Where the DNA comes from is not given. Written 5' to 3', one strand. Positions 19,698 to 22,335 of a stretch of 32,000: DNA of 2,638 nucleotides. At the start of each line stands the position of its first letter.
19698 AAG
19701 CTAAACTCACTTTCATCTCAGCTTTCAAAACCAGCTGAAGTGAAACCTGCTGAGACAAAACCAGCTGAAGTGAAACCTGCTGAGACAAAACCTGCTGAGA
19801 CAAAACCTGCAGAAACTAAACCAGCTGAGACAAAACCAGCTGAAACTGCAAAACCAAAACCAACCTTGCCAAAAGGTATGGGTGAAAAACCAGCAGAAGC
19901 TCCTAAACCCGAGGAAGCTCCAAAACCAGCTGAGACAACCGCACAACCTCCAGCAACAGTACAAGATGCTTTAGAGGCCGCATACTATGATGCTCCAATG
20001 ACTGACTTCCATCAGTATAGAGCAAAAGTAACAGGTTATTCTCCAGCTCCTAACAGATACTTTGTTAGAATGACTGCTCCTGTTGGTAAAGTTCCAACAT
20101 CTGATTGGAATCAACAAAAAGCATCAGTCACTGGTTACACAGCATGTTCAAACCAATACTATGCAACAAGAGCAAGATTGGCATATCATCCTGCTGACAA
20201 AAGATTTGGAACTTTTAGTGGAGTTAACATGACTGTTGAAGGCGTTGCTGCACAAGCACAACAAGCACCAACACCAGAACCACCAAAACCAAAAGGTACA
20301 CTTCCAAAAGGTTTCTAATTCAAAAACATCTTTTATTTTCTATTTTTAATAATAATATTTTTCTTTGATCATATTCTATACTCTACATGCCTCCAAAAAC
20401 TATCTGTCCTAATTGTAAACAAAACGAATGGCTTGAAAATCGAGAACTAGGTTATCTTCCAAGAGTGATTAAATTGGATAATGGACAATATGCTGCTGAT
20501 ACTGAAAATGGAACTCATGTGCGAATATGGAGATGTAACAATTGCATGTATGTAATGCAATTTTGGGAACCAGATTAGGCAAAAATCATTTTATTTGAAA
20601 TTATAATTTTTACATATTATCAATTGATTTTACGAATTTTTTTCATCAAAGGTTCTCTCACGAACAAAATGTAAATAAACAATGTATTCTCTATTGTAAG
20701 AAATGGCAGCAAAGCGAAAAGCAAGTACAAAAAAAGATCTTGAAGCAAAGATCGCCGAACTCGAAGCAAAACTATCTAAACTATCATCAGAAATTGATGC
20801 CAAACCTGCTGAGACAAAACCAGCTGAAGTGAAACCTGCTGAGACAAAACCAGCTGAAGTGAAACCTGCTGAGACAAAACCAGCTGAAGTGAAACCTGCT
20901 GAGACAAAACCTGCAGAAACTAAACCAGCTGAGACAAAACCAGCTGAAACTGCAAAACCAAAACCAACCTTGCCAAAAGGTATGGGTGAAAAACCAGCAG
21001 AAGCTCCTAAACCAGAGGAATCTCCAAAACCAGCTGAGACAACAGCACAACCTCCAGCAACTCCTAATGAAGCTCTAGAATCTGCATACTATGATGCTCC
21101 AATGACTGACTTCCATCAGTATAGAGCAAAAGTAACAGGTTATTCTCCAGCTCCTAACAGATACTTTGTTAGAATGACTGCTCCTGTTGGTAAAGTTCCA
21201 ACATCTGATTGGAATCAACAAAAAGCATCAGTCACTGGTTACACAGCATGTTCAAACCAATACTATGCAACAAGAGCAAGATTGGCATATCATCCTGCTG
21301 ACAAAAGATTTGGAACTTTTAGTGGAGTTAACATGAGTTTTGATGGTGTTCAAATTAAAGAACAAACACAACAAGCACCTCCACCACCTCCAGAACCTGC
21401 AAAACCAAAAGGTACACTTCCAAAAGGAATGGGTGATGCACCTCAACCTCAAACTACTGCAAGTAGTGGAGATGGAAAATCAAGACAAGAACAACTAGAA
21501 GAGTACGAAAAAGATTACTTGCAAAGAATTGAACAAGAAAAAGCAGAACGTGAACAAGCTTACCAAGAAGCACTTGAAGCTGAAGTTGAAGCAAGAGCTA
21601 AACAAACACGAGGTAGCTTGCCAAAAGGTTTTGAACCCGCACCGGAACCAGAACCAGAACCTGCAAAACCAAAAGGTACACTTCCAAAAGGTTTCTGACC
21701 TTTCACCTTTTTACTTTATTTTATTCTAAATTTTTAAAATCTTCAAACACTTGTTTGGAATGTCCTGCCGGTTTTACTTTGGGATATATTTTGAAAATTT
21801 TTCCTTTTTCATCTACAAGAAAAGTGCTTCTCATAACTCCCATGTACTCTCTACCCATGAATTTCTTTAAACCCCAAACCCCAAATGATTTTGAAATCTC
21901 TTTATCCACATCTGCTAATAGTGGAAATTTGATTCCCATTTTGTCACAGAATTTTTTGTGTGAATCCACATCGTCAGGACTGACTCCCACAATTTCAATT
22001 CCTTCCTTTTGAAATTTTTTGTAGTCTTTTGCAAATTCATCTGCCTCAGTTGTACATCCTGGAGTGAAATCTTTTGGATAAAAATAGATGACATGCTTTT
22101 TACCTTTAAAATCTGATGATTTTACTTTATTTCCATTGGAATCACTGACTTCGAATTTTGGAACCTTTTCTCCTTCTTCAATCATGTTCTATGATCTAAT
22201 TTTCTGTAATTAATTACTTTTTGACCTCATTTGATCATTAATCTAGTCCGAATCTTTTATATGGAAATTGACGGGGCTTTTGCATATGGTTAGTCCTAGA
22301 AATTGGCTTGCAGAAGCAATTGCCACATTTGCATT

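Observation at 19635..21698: Tandem paralogs of an unrecognisable disordered protein carrying reiterated [ST]LPKG[FM] motifs: possible multivalent scaffold system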

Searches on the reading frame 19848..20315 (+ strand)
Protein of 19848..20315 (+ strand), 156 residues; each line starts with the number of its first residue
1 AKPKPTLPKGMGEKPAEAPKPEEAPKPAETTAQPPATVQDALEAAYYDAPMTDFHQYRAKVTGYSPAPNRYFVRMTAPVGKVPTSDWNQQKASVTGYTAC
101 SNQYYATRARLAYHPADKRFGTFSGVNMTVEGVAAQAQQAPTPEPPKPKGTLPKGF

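Call 6: find_homologous_proteins(query=window:19848-20315:+, max_evalue=0.001)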
Query seq(156 aa) (156 aa): 1123 proteins with E <= 0.001 among 1329 candidates; the best 120 are listed.
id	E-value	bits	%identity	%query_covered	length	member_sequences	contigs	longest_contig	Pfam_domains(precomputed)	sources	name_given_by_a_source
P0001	1.4e-96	339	100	100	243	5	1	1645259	-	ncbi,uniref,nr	ncbi:hypothetical protein Nmar_0558 [Nitrosopumilus maritimus SCM1]|uniref:Trans-sialidase n=2 Tax=N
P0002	8.8e-93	327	96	100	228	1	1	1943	-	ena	-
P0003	2.8e-92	325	96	100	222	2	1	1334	-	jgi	-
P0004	7.5e-92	324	96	100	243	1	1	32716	-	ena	-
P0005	8.8e-92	323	95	100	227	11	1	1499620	-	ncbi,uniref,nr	ncbi:trans-sialidase [Candidatus Nitrosopumilus sp. SW]|uniref:trans-sialidase n=1 Tax=Candidatus Ni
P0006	1.4e-91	323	96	100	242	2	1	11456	-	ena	-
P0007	2.8e-89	315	93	100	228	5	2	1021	-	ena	-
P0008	1.4e-83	297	93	94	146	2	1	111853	-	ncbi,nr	ncbi:trans-sialidase protein [Marine Group I thaumarchaeote SCGC RSA3]|nr:trans-sialidase protein [M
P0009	3.2e-81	289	92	92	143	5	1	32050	-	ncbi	ncbi:MAG: trans-sialidase, partial [Nitrosopumilus sp.]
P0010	9.2e-81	288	86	100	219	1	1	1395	-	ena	-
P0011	1.5e-79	284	79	100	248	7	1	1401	-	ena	-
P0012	1.8e-78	280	83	99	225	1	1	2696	-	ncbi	-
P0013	6.2e-78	278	84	94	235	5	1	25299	-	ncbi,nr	ncbi:trans-sialidase protein [Marine Group I thaumarchaeote SCGC AAA799-E16]|nr:trans-sialidase prot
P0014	1.1e-75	271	81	99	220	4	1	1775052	-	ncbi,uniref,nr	ncbi:trans-sialidase [Nitrosopumilus zosterae]|uniref:trans-sialidase n=1 Tax=Nitrosopumilus zostera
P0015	1.8e-75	271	72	100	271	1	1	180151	-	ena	-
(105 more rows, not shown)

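Call 83: find_encoding_contigs(protein=P0001, flank=3000, max_places=10)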
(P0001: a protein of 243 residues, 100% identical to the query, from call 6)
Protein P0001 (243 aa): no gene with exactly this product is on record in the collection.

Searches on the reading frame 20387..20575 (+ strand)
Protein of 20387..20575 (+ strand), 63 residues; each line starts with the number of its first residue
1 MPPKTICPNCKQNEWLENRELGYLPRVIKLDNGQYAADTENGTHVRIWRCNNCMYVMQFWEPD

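Call 3: search_protein_families(library=pfam, proteins=[window:20387-20575:+], max_evalue=1)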
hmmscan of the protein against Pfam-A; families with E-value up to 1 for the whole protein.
window:20387-20575:+ (63 aa): 11 families
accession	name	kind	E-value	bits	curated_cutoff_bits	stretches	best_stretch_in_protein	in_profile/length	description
PF13453.11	Zn_ribbon_TFIIB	-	0.012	15.4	22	0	6-13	1-8/41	Transcription factor zinc-finger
PF12760.12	Zn_ribbon_IS1595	-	0.021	15.2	25.4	0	43-55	33-45/46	Transposase zinc-ribbon domain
PF07282.18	Cas12f1-like_TNB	-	0.076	13.6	26.3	1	6-57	30-50/60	Cas12f1-like, TNB domain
PF10058.14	Zn_ribbon_10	-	0.08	13.1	24.2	1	31-55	31-52/54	ER junction formation factor lunapark, zinc ribbon finger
PF24444.1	DUF7563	-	0.12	12.4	27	0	7-16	29-38/39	Family of unknown function (DUF7563)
PF21349.2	RUBY_RBDX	-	0.12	12.2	26.5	1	48-58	1-11/30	Rubrerythrin, rubredoxin-like domain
PF18547.6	HalOD2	-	0.17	12.2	27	0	47-58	31-42/52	Halobacterial output domain 2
PF08271.17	Zn_Ribbon_TF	-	0.19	11.7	29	1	6-21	2-17/43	TFIIB zinc-binding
PF25208.1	DUF7838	-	0.22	11.9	28.5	0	48-56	34-42/55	Domain of unknown function (DUF7838)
PF24292.1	DUF7479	-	0.25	11.9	27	0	41-56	24-39/60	Domain of unknown function (DUF7479)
PF18073.7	Zn_ribbon_LapB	-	0.92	9.7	25.7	0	44-53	11-20/28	Rubredoxin metal binding domain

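Call 4: search_protein_families(library=ncbifam, proteins=[window:20387-20575:+], max_evalue=1)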
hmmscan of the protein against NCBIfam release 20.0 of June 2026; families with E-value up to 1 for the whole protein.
window:20387-20575:+ (63 aa): 1 family
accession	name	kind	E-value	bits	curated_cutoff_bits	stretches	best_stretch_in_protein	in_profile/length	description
NF045720.1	rubredox_RCKP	subfamily_domain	0.16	11.6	45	0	47-55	3-11/34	RCKP-type rubredoxin-like domain-containing protein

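Call 34: search_solved_structures(query=window:20387-20575:+, max_evalue=10)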
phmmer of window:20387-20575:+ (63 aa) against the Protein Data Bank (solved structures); distinct sequences matched with E-value up to 10: 8.
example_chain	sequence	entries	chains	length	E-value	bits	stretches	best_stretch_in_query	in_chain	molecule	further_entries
9k9w_M2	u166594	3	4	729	6.1e-05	26.2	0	6-44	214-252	Glr2806 protein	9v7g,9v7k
1knl_A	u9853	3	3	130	0.084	16.3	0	37-52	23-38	ENDO-1,4-BETA-XYLANASE A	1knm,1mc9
3wmy_A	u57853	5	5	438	0.42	14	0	36-52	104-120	Extracellular exo-alpha-L-arabinofuranosidase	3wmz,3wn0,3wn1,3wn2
3a21_A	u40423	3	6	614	0.71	13.3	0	35-52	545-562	Putative secreted alpha-galactosidase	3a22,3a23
9n9s_N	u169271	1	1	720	1.1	12.7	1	13-53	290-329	Anaphase-promoting complex subunit 2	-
4j0w_A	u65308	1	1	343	1.2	12.6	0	31-59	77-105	U3 small nucleolar RNA-interacting protein 2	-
5khu_N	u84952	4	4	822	1.3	12.5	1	13-53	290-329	Anaphase-promoting complex subunit 2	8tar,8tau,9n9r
4jxm_A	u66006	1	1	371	1.5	12.3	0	31-59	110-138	U3 small nucleolar RNA-interacting protein 2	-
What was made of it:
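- Tried and rejected: The Zn-ribbon gave a weak match to Gloeobacter Glr2806 with no significant stretch (call 34).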

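Call 64: search_protein_families(library=phrogs, proteins=[window:20387-20575:+], max_evalue=0.01)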
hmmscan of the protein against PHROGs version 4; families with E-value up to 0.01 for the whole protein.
window:20387-20575:+ (63 aa): 0 families

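Call 65: search_protein_families(library=padloc, proteins=[window:20387-20575:+], max_evalue=0.01)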
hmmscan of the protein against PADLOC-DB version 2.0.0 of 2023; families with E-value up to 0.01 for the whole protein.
window:20387-20575:+ (63 aa): 0 families

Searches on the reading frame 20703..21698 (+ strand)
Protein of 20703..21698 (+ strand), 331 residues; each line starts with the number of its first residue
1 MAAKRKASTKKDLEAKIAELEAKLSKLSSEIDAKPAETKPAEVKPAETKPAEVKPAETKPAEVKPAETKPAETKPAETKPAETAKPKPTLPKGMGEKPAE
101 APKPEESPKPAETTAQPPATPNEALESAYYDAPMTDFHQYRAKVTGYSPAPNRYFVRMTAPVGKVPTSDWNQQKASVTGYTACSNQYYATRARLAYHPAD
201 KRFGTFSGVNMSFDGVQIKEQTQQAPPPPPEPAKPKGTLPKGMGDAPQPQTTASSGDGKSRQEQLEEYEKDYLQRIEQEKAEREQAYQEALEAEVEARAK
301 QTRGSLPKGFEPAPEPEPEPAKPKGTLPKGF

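Call 3: search_protein_families(library=pfam, proteins=[window:20703-21695:+], max_evalue=1)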
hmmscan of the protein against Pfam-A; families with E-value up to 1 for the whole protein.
window:20703-21695:+ (331 aa): 5 families
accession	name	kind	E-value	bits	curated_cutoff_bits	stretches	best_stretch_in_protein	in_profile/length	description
PF08492.17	SRP72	-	0.0048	17.7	25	1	278-319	4-45/58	SRP72 RNA-binding domain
PF02370.21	M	-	0.041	14.8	20.8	1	10-28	3-21/21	M protein repeat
PF06705.16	SF-assemblin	-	0.12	12.1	30.6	1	262-298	152-187/247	SF-assemblin/beta giardin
PF04977.20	DivIC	-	0.21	11.8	28.9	1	4-33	13-42/80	Septum formation initiator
PF14362.11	DUF4407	-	0.28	10.9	31.3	1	2-46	121-165/297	Domain of unknown function (DUF4407)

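Call 4: search_protein_families(library=ncbifam, proteins=[window:20703-21695:+], max_evalue=1)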
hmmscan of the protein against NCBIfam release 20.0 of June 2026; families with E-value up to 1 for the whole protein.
window:20703-21695:+ (331 aa): 0 families

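Call 42: predict_structure(alignment_id=A3)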
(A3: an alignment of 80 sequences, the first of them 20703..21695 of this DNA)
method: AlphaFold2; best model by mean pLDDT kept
length: 331 residues; sequences in the alignment: 80
mean_pLDDT: 63.6   pTM: 0.29
mean pLDDT of the five models: 63.6, 63.3, 61.9, 61.4, 60.7
residues with pLDDT >= 90: 54; 70-90: 72; 50-70: 97; < 50: 108
segments of 3 or more residues with pLDDT < 50: 1-4, 35-44, 46-49, 51-60, 62-64, 67-70, 72-85, 87-90, 94-101, 103-115, 216-227, 236-240, 242-255
pLDDT, mean of each block of 10 residues (from residue 1): 54 92 91 53 44 43 45 43 41 47 44 53 78 81 84 71 71 72 71 61 59 52 43 49 44 59 94 96 96 91 60 61 58 44
secondary structure, 60 per line:
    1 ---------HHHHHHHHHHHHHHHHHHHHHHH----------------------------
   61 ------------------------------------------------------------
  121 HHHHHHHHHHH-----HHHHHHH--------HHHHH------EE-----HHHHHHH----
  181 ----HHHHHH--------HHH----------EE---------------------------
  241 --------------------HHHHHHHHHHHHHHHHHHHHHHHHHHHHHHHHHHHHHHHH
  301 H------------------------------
elements in order: H10-32 H121-131 H137-143 H152-156 H170-176 H185-190 H261-301
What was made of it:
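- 20730..20795 (+): B: coiled-coil helix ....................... pLDDT about 92 (call 42).
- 21477..21605 (+): B: acidic helix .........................ARAKQ. The conserved part is L-E-x-Y-E-x-(D/E)-Y-L-x-R. pLDDT 91-96 (call 42).
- Checked: B-specific helix: residues 259-301 are predicted helical with pLDDT 91-96 (call 42). With a diverse alignment the core reaches pLDDT 71-84 (call 42).
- Motif regions have somewhat higher pLDDT (about 60) than the linkers (about 43) in the monomer model (call 42).
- Tried and rejected: It was superseded by the diverse alignment (call 42).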

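Call 46: fold_search(model_id=the predicted structure, library=pdb)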
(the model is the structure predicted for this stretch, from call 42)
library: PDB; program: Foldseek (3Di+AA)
matches with E <= 10: 1; with E <= 0.001: 0
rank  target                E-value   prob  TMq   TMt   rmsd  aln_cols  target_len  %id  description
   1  7nz2_C1               9.8e+00  0.01  0.06  0.05  28.0        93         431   20  Cryo-EM structure of the MukBEF-MatP-DNA tetrad (released 2021-07-07)

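Call 50: fold_search(model_id=the predicted structure, library=viral)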
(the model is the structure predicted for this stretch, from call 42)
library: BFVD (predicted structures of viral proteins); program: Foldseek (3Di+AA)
matches with E <= 10: 6; with E <= 0.001: 0
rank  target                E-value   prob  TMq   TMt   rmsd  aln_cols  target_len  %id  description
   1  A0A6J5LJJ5            3.5e-01  0.04  0.08  0.07  44.0       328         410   16  Uncharacterized protein [uncultured Caudovirales phage]
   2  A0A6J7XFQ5            2.7e+00  0.01  0.08  0.08  33.5       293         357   17  Uncharacterized protein [uncultured Caudovirales phage]
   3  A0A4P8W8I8            7.1e+00  0.01  0.06  0.04  21.8       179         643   11  (no name in the UniProt tables at hand)
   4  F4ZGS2                9.2e+00  0.01  0.06  0.03  23.2       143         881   15  (no name in the UniProt tables at hand)
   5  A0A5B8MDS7            9.8e+00  0.01  0.09  0.12  34.8       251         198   18  33K [Ovine adenovirus 8]
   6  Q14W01                9.8e+00  0.01  0.09  0.10  27.6       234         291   18  ORF105 [Ranid herpesvirus 2]
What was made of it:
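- The core model is only moderately confident and has no fold match (calls 42, 46, 50).
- Tried and rejected: Foldseek of the B model against PDB and BFVD found nothing better than E = 0.35 (calls 46, 50).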

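Call 64: search_protein_families(library=phrogs, proteins=[window:20703-21695:+], max_evalue=0.01)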
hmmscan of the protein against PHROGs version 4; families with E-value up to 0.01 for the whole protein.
window:20703-21695:+ (331 aa): 0 families

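Call 65: search_protein_families(library=padloc, proteins=[window:20703-21695:+], max_evalue=0.01)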
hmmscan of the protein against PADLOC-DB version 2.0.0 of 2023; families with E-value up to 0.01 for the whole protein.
window:20703-21695:+ (331 aa): 0 families

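Call 82: find_encoding_contigs(protein=window:20703-21698:+, flank=3000, max_places=10)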
Protein window:20703-21698:+ (331 aa): no gene with exactly this product is on record in the collection.
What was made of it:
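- Tried and rejected: Exact-sequence look-ups of A and B in the contig collection found no record, so no transcript-assembly evidence was obtained (calls 82, 83).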

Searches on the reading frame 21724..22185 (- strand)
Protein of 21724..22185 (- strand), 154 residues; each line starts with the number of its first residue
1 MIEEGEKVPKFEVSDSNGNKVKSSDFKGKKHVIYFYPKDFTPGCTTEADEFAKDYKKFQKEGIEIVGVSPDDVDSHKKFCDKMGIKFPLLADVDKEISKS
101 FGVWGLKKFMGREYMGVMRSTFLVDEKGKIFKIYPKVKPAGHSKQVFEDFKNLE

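Call 3: search_protein_families(library=pfam, proteins=[window:21724-22185:-], max_evalue=1)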
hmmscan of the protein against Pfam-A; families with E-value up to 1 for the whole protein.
window:21724-22185:- (154 aa): 8 families
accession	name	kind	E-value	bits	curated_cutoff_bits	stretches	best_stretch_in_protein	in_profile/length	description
PF00578.27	AhpC-TSA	-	1.5e-42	144.9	26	1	5-130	2-121/124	AhpC/TSA family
PF08534.16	Redoxin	-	5.3e-29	101.3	26.6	1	4-141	2-139/148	Redoxin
PF13911.12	AhpC-TSA_2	-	3.1e-07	31.2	27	1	52-108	3-60/114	AhpC/TSA antioxidant enzyme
PF05988.18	DUF899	-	5.4e-07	29.9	27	1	40-135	84-185/224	Bacterial protein of unknown function (DUF899)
PF02630.20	SCO1-SenC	-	0.00024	21.5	22.8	1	10-87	3-86/134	SCO1/SenC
PF13905.12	Thioredoxin_8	-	0.00031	21.5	27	1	32-106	4-82/94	Thioredoxin-like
PF20469.4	OLD-like_TOPRIM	-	0.036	15.1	23.2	1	52-94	22-67/67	Overcoming lysogenization defect protein-like, TOPRIM domain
PF00255.25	GSHPx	-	0.11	12.6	27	1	10-69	3-60/108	Glutathione peroxidase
